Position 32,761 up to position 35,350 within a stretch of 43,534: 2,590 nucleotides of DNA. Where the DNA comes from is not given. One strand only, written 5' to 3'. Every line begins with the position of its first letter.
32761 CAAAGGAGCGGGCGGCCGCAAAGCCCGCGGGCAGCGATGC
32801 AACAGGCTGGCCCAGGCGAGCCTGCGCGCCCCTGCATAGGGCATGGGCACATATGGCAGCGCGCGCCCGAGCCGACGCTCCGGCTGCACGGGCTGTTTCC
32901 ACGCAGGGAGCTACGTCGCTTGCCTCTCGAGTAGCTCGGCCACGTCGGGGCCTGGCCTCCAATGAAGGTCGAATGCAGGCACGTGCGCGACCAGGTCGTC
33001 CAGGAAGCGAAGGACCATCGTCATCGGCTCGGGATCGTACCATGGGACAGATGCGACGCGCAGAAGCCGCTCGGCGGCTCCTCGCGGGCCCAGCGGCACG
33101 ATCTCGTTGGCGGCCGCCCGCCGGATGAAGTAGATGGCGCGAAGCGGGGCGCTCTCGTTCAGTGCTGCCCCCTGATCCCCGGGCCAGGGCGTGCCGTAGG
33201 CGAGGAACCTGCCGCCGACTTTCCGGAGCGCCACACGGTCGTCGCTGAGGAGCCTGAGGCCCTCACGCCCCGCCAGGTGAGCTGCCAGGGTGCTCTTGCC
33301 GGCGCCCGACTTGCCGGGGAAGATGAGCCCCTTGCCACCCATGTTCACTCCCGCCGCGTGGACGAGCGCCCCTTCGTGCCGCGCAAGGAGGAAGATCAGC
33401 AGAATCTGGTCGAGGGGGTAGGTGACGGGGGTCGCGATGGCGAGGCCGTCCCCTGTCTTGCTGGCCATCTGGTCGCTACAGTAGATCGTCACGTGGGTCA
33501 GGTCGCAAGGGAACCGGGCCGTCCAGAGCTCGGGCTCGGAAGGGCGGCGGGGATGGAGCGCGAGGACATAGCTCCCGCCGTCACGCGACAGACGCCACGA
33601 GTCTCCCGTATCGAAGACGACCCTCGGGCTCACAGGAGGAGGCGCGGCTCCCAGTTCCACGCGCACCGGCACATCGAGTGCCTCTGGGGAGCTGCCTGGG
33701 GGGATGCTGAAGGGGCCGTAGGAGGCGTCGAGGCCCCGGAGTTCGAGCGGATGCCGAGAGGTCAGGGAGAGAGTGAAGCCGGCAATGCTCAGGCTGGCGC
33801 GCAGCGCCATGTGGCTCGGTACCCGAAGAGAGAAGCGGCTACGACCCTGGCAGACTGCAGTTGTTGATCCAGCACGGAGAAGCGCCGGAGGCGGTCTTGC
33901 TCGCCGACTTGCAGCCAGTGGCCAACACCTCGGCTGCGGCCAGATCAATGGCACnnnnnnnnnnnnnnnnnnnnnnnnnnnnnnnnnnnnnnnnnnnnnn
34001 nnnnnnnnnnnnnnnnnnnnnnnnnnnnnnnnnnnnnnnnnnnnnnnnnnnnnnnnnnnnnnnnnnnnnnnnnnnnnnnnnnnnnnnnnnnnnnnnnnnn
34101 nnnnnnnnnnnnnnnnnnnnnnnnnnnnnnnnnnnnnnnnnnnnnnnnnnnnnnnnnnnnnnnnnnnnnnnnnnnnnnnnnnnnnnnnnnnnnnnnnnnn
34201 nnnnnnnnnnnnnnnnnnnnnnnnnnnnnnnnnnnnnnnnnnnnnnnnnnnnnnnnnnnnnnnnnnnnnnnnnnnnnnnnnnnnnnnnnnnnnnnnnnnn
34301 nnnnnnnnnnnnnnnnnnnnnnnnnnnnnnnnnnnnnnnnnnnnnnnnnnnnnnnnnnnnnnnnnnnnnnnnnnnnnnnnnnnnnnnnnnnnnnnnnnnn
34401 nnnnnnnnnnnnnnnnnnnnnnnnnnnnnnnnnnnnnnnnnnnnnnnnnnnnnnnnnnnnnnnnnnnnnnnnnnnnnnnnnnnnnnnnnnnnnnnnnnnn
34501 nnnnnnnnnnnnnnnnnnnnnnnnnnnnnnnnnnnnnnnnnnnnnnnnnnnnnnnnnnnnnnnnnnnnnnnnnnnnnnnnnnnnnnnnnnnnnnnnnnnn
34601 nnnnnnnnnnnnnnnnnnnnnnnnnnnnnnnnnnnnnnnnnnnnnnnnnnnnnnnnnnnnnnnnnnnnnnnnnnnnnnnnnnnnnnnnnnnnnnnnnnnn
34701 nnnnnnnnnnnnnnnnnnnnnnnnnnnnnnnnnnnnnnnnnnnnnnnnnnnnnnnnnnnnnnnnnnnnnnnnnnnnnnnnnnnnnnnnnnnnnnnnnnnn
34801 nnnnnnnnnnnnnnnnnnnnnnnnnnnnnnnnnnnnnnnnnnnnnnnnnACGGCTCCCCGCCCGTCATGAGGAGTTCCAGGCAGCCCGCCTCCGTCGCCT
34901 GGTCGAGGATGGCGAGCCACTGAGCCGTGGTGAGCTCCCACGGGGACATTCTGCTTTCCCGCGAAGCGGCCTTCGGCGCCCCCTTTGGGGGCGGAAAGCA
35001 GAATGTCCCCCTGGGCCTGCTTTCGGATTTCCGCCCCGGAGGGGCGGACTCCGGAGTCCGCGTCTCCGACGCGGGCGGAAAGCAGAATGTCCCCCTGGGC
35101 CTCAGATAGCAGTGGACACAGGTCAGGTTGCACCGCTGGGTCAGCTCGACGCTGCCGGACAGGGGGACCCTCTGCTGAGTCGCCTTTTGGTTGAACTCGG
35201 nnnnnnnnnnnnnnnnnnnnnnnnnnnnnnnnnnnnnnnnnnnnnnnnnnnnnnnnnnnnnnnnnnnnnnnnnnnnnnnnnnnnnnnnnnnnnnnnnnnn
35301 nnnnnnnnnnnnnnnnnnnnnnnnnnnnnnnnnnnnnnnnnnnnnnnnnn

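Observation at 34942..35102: Composite palindromic element inserted two codons after the CX3CX2C cluster motif of the radical SAM enzyme, in frame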

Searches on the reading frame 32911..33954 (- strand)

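Call 8: search_protein_families(library=ncbifam, proteins=[window:32911-33954:-], max_evalue=0.001)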
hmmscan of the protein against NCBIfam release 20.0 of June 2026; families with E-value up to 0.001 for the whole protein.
window:32911-33954:- (347 aa): 5 families
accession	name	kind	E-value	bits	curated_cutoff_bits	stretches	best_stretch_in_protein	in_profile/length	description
TIGR04352.1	HprK_rel_A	equivalog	3.6e-11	42.7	200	1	193-243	94-143/280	HprK-related kinase A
TIGR04355.1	HprK_rel_B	hypoth_equivalog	1.2e-09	37.7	200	1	193-249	142-197/351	HprK-related kinase B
TIGR00679.1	hpr-ser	equivalog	3.4e-07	29.8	240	1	197-249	133-185/300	HPr(Ser) kinase/phosphatase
TIGR04249.1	SCM_chp_ScmC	equivalog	0.00025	20.5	125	0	195-297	125-233/292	SynChlorMet cassette protein ScmC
NF006821.0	PRK09344.1-3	subfamily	0.00029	19.6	369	1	201-248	216-266/525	phosphoenolpyruvate carboxykinase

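Call 9: search_protein_families(library=pfam, proteins=[window:32911-33954:-], max_evalue=0.001)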
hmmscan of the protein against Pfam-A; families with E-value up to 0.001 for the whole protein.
window:32911-33954:- (347 aa): 2 families
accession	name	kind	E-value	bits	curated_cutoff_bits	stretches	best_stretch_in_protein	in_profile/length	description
PF07475.17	Hpr_kinase_C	-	1.5e-06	28.3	33.3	1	197-250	8-60/171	HPr Serine kinase C-terminal domain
PF13671.12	AAA_33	-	0.00028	21.6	27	1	211-247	3-39/143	AAA domain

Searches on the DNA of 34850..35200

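Call 34: search_rna_families(source=window, start=34850, end=35200, threshold=evalue, max_evalue=10, show_alignments=3)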
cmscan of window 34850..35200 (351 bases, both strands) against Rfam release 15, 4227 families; matches with E-value up to 10: 17.
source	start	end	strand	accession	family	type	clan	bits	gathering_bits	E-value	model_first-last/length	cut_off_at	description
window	34933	35019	+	RF04062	MIR949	Gene; miRNA;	-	26.9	100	0.0044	1-106/106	no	MIR949 microRNA precursor family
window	34965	35062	+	RF03917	mir-4449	Gene; miRNA;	-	19.3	71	1.3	1-69/69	no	mir-4449 microRNA precursor family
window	34937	35015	+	RF03891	mir-2545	Gene; miRNA;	-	19.1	94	0.47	1-118/118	no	mir-2545 microRNA precursor family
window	34972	35093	+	RF03094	LAGLIDADG-2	Gene; sRNA;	-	17.4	94.9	0.48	1-128/128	no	LAGLIDADG-2 RNA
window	35017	35085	+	RF03906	mir-3199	Gene; miRNA;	-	17.4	100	2.2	1-87/87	no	mir-3199 microRNA precursor family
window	35029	35080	+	RF03891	mir-2545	Gene; miRNA;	-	17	94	1.6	1-118/118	no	mir-2545 microRNA precursor family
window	34945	35007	-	RF03207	mir-3960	Gene; miRNA;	-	16.6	73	9.4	1-73/73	no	mir-3960 microRNA precursor family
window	35038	35066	-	RF03307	mir-1825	Gene; miRNA;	-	16.3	70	1.3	1-52/52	no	mir-1825 microRNA precursor family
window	34967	35060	-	RF03906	mir-3199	Gene; miRNA;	-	16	100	4.7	1-87/87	no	mir-3199 microRNA precursor family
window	35031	35074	-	RF03265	mir-1460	Gene; miRNA;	-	15.8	74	6.6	1-91/91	no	mir-1460 microRNA precursor family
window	35027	35082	+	RF03195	mir-3934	Gene; miRNA;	-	14.5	84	6.9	1-92/92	no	mir-3934 microRNA precursor family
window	34979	35096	+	RF04219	HCV_J750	Cis-reg;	-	14.4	90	3.3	1-113/113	no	J750 non-coding RNA (containing SLSL761 and SL783)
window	35043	35095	+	RF01090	RF_site4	Cis-reg; frameshift_element;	-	14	45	7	1-66/66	no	Edr gene ribosomal frameshift signal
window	34943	35012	+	RF00102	VA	Gene;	-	13.9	62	8.6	1-159/159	no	VA RNA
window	34931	35018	+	RF03965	mir-8927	Gene; miRNA;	-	13.1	160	6.4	1-145/145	no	mir-8927 microRNA precursor family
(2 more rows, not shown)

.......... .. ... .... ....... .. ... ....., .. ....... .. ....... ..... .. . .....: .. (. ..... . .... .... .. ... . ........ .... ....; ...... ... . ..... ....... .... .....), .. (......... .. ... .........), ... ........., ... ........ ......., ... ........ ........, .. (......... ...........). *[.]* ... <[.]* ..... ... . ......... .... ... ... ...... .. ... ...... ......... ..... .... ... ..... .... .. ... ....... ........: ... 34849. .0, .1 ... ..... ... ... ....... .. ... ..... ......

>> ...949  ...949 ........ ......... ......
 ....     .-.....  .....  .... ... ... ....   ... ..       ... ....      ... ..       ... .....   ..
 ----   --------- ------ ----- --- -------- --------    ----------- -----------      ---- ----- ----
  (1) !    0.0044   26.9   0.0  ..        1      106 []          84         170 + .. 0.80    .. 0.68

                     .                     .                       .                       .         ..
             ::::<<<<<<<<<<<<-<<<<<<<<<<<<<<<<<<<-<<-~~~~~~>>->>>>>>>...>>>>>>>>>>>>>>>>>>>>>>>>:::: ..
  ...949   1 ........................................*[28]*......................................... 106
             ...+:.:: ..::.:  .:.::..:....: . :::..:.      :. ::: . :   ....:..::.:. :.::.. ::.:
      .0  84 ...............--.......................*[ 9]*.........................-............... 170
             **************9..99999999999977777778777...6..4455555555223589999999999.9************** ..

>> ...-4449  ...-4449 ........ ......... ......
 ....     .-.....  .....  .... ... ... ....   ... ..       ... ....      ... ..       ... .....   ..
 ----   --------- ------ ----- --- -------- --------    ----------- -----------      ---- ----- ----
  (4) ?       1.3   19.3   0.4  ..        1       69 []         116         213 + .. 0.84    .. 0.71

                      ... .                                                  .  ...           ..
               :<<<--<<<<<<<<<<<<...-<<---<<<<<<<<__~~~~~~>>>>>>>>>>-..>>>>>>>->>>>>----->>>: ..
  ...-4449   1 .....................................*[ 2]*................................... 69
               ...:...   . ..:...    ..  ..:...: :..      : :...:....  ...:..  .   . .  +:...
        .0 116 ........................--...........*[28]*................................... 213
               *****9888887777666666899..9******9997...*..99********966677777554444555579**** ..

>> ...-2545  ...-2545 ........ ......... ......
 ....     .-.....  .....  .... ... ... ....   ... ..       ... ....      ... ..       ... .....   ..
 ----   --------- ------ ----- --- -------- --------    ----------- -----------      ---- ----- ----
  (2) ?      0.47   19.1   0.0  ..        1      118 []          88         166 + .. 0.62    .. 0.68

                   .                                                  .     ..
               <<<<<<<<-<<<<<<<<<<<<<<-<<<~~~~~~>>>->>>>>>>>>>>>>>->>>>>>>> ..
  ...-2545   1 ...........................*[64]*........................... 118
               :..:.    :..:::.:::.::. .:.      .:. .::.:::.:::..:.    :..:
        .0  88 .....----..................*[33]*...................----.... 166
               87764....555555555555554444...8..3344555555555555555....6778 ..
